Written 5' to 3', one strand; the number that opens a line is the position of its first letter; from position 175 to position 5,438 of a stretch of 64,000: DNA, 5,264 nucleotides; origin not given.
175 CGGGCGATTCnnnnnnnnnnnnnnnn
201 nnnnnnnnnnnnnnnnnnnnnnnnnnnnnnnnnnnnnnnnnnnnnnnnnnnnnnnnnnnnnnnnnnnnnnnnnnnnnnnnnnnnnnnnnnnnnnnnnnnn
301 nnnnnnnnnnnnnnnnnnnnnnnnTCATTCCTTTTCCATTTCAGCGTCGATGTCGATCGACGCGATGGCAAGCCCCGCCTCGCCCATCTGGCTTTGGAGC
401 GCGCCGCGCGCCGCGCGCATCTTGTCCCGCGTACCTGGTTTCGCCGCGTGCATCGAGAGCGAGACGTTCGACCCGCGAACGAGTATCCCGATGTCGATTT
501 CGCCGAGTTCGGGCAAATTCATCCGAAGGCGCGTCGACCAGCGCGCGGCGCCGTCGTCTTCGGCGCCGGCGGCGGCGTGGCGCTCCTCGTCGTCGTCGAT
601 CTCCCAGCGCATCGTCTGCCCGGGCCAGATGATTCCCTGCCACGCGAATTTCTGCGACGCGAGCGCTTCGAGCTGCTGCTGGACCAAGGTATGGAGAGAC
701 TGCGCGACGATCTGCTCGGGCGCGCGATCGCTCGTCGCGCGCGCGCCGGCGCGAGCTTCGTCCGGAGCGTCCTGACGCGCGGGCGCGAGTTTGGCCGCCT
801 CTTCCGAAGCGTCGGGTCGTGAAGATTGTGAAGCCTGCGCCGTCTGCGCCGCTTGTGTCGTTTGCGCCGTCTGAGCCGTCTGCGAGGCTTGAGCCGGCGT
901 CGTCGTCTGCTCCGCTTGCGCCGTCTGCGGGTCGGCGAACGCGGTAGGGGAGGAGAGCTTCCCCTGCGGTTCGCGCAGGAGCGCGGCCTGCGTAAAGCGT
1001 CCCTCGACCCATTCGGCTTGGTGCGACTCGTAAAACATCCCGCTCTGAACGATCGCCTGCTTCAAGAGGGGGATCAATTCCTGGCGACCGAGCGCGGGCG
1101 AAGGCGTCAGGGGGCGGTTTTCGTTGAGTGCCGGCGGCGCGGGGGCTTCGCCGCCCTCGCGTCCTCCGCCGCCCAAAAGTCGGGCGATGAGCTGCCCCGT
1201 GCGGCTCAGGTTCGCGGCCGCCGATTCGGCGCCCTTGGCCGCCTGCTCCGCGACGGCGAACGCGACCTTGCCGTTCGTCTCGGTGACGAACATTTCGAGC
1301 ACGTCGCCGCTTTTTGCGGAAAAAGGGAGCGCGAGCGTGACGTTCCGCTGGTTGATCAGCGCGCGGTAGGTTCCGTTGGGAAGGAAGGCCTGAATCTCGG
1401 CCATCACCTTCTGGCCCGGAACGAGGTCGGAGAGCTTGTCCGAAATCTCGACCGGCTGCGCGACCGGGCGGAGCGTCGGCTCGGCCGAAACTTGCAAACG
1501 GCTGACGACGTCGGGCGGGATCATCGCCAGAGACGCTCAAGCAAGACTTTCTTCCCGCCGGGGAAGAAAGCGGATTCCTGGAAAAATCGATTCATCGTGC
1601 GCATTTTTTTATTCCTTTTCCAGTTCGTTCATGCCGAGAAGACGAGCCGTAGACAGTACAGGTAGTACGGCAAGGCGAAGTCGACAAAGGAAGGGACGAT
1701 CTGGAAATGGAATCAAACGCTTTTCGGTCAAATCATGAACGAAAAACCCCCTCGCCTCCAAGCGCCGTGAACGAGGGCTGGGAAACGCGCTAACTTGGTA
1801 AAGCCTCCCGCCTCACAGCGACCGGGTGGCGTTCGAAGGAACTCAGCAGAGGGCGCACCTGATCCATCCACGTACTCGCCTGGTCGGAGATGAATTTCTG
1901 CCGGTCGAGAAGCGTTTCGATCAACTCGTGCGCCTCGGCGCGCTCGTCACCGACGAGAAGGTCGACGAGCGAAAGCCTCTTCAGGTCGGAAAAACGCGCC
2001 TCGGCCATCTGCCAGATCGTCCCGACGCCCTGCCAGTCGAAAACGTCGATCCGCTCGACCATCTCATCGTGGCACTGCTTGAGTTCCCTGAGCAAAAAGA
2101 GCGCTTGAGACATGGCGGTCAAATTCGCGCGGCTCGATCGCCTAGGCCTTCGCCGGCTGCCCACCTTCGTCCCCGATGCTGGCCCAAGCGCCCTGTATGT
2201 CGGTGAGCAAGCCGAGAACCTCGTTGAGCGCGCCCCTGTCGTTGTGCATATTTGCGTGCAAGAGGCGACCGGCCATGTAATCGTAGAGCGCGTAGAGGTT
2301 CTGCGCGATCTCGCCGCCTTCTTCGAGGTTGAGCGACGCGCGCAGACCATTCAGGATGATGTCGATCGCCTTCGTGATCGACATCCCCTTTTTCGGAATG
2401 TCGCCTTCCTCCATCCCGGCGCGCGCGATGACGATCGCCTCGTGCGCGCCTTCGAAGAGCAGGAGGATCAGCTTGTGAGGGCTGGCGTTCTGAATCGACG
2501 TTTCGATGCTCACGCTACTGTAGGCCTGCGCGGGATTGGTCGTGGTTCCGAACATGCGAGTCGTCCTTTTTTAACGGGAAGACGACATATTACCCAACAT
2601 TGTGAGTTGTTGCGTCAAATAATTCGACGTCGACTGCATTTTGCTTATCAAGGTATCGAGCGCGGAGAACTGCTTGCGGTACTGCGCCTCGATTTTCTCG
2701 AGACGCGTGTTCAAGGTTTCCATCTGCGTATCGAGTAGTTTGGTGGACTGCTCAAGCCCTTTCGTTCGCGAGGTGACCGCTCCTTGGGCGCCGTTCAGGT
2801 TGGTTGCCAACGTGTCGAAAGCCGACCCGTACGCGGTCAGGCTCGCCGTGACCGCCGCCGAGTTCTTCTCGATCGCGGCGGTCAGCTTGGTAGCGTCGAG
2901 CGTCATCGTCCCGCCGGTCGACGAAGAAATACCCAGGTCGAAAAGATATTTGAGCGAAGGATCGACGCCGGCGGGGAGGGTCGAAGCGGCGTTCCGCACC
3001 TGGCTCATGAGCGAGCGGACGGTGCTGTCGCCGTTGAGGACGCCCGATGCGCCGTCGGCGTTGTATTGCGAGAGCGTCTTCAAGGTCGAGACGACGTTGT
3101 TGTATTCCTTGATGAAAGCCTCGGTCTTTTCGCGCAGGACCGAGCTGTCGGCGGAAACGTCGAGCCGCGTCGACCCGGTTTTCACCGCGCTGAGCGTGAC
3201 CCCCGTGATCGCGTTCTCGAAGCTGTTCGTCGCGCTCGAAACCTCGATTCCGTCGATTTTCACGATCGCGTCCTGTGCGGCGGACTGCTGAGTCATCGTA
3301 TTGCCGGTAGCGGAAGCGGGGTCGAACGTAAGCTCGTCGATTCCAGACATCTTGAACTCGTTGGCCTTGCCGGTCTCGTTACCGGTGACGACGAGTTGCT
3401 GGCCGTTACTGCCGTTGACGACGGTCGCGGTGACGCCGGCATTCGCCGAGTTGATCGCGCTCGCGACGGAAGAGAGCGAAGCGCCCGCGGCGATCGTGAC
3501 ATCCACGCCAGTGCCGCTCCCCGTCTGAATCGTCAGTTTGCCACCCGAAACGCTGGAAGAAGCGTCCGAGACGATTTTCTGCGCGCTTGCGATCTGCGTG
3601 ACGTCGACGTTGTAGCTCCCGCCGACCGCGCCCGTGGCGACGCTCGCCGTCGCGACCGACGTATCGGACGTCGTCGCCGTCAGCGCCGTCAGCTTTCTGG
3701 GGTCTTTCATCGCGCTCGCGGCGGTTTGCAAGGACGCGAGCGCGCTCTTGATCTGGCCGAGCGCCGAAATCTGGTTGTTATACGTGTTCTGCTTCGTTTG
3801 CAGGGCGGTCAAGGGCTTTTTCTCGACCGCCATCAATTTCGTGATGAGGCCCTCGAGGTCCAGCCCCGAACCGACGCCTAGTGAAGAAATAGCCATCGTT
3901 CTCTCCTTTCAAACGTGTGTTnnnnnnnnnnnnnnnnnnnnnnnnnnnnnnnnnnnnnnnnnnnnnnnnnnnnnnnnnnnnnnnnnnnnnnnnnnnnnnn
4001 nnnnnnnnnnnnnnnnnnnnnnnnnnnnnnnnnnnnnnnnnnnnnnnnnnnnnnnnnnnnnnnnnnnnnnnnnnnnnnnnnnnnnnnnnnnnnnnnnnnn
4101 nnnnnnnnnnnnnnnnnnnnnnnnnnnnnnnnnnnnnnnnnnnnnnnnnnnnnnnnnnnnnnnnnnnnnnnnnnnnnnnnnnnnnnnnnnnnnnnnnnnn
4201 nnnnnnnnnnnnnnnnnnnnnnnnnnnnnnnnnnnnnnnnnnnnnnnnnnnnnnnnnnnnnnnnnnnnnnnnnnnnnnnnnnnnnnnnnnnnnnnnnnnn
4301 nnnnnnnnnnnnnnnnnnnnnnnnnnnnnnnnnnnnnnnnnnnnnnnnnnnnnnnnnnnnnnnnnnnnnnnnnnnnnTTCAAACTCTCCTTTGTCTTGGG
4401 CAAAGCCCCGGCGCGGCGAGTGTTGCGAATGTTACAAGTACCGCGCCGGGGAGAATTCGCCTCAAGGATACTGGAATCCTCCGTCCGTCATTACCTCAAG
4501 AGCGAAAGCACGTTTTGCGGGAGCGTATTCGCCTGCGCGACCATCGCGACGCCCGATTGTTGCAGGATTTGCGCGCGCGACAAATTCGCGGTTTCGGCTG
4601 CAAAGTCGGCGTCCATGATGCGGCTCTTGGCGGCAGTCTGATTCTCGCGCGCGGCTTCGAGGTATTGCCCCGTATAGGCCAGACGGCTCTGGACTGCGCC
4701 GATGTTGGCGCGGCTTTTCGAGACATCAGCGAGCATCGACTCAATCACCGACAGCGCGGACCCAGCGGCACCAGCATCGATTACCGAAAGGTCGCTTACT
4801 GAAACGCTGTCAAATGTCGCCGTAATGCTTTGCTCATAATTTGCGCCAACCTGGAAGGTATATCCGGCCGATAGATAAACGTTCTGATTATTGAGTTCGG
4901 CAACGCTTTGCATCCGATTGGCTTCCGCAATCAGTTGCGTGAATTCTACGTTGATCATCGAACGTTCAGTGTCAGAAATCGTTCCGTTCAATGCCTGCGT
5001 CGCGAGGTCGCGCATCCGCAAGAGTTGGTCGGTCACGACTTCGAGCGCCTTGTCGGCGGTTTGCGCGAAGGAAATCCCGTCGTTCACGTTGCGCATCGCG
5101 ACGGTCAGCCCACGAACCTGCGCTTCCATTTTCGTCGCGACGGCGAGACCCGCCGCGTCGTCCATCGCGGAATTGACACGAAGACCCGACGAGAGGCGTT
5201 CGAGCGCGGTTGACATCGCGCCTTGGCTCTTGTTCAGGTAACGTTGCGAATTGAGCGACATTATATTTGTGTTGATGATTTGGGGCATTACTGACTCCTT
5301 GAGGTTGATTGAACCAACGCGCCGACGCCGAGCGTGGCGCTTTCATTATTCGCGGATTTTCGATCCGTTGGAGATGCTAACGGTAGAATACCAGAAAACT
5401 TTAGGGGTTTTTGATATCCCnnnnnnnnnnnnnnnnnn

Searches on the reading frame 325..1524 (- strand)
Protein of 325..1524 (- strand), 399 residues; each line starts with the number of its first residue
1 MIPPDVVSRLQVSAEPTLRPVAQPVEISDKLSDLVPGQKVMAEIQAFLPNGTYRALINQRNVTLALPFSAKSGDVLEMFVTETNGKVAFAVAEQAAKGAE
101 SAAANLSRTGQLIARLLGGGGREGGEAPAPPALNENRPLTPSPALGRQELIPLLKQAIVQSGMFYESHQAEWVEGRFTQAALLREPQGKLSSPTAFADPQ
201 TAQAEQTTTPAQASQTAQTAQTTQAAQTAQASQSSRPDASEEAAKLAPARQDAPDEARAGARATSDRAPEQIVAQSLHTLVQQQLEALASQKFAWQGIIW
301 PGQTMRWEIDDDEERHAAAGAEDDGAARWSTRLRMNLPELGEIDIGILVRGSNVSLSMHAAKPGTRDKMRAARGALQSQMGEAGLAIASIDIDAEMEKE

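Call 6: search_protein_families(library=pfam, proteins=[window:325-1524:-], max_evalue=0.01)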
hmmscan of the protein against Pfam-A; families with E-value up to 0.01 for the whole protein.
window:325-1524:- (399 aa): 1 family
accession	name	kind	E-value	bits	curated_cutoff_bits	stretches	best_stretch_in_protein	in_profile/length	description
PF02120.21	Flg_hook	-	5.8e-14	52.1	29.8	1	321-396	5-80/85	Flagellar hook-length control protein FliK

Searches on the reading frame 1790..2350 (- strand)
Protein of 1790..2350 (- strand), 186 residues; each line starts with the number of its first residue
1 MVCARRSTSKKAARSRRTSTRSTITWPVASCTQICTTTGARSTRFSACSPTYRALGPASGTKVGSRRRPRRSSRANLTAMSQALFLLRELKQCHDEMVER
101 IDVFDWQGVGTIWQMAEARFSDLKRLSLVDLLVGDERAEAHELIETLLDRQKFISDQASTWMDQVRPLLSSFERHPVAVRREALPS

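Call 6: search_protein_families(library=pfam, proteins=[window:1790-2350:-], max_evalue=0.01)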
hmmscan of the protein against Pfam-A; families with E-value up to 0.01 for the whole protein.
window:1790-2350:- (186 aa): 1 family
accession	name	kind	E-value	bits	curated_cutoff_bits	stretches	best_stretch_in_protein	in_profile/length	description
PF05400.18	FliT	-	0.0004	21.6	29.5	1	123-174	27-77/85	Flagellar protein FliT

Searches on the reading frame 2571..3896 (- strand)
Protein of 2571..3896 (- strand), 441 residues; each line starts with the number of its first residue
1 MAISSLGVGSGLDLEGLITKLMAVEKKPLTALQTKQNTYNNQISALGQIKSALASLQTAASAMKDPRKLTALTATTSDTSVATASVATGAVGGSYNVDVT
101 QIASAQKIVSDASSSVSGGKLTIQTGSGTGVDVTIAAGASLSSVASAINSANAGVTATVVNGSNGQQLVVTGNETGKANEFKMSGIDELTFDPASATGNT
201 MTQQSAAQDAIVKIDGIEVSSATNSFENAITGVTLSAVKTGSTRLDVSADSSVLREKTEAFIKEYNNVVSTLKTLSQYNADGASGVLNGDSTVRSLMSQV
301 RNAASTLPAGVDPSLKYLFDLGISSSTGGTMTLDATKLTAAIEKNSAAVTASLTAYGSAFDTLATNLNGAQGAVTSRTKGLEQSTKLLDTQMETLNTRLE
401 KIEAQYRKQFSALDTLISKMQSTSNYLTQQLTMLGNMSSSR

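Call 6: search_protein_families(library=pfam, proteins=[window:2571-3896:-], max_evalue=0.01)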
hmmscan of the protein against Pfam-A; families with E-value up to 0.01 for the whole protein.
window:2571-3896:- (441 aa): 5 families
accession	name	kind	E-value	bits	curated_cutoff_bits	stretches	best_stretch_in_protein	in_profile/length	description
PF07195.17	FliD_C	-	2.4e-44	151.9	25.4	1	207-422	1-236/236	Flagellar hook-associated protein 2 C-terminus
PF02465.23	FliD_N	-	6.8e-27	94.4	24.8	1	10-106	1-97/97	Flagellar hook-associated protein 2 N-terminus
PF07196.18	Flagellin_IN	-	1.1e-08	35.5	22.7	1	121-172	2-53/55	Flagellin hook IN motif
PF14362.11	DUF4407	-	0.00061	19.6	31.3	1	331-424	132-225/297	Domain of unknown function (DUF4407)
PF16331.10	TolA_bind_tri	-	0.0059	17.1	30.1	1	371-424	20-73/76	TolA binding protein trimerisation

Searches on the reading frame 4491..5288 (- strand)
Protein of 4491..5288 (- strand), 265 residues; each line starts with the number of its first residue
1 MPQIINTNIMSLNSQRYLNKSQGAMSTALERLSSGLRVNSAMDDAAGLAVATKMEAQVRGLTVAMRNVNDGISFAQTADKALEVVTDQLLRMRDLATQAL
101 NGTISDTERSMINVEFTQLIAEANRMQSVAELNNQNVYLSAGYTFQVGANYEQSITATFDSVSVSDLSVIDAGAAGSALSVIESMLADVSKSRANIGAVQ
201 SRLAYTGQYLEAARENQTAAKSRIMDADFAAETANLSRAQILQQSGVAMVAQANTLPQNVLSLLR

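Call 6: search_protein_families(library=pfam, proteins=[window:4491-5288:-], max_evalue=0.01)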
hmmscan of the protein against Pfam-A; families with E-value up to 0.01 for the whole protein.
window:4491-5288:- (265 aa): 2 families
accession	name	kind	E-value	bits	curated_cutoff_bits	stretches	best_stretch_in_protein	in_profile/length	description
PF00669.25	Flagellin_N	-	3.5e-38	131.2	26.6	1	5-137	1-133/139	Bacterial flagellin N-terminal helical region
PF00700.27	Flagellin_C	-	6.2e-24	84.6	23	1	180-264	2-86/86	Bacterial flagellin C-terminal helical region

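Call 9: search_protein_families(library=ncbifam, proteins=[window:4491-5288:-], max_evalue=0.001)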
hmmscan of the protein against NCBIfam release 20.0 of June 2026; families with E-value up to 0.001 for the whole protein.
window:4491-5288:- (265 aa): 27 families (the best 25 are shown)
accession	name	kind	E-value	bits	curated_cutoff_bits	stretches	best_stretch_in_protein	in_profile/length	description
NF009448.0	PRK12806.1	equivalog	3.6e-78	263.4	531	2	1-170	1-172/475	flagellin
NF009444.0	PRK12802.1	equivalog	3.9e-75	253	332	1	5-264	5-281/282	flagellin domain-containing protein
NF006467.0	PRK08869.1-2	subfamily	4.2e-72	243.4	443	2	1-156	1-158/400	flagellin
NF005294.0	PRK06819.1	subfamily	1.7e-70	238.4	387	2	1-170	1-171/376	FliC/FljB family flagellin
NF005953.0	PRK08026.1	subfamily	2.6e-66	225.3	619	2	1-162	1-163/548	FliC/FljB family flagellin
NF006470.0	PRK08869.1-5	equivalog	9.8e-64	215.9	423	2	5-157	4-158/388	flagellin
NF006468.0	PRK08869.1-3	subfamily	4.5e-62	210.3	436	2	5-162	5-164/378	polar flagellin E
NF038071.1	lat_flg_LafA_2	exception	2e-58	198.1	365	1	4-265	4-284/284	lateral flagellin LafA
NF006466.0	PRK08869.1-1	subfamily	4.8e-58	197.5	426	2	5-159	5-161/377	flagellin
NF006469.0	PRK08869.1-4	equivalog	2e-55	188.7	627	2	4-157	4-159/377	flagellin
NF009449.0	PRK12807.1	subfamily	2.7e-51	174.8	347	2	5-142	3-140/287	flagellin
NF009446.0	PRK12804.1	subfamily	1.2e-50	172.7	352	2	5-174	3-184/301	flagellin Hag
NF009450.0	PRK12808.1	equivalog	1e-47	163.8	476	2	5-139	3-137/476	flagellin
NF009447.0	PRK12805.1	equivalog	2.3e-44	152.1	404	2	5-137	3-135/287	FliC/FljB family flagellin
NF009445.0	PRK12803.1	equivalog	6.5e-44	150.5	450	2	4-136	2-134/335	flagellin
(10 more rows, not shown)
